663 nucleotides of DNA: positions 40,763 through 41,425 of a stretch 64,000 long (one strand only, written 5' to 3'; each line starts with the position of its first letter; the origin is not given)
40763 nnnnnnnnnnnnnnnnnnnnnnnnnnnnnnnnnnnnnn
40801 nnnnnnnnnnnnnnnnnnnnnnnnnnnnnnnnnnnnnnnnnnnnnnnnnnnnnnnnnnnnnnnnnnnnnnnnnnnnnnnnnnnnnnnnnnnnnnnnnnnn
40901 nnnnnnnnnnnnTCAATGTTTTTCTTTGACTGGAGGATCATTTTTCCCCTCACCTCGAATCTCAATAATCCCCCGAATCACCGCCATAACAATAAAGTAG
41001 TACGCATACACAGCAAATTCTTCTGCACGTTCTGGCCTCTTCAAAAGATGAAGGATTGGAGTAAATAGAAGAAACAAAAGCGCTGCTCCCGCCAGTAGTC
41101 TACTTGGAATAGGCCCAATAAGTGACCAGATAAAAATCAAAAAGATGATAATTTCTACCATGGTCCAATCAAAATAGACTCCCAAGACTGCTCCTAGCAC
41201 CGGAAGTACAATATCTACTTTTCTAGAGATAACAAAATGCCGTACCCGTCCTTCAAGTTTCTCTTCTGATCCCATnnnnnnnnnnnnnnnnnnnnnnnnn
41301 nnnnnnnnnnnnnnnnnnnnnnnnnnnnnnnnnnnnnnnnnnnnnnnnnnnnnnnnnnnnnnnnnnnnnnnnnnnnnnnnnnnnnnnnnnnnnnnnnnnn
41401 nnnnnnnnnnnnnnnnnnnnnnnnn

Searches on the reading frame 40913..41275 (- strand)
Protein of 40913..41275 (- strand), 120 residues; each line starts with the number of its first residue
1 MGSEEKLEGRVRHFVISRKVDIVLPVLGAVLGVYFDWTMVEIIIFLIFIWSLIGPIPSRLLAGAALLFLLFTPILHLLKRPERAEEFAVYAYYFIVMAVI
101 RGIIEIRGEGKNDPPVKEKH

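Call 45: search_protein_families(library=pfam, proteins=[window:40913-41275:-], max_evalue=1)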
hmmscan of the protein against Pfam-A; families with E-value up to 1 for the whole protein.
window:40913-41275:- (120 aa): 2 families
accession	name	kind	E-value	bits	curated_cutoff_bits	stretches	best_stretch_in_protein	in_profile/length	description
PF14256.11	YwiC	-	0.23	12.2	25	1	59-103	30-73/126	YwiC-like protein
PF20237.3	DUF6594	-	0.96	9.7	30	0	41-97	182-237/238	Family of unknown function (DUF6594)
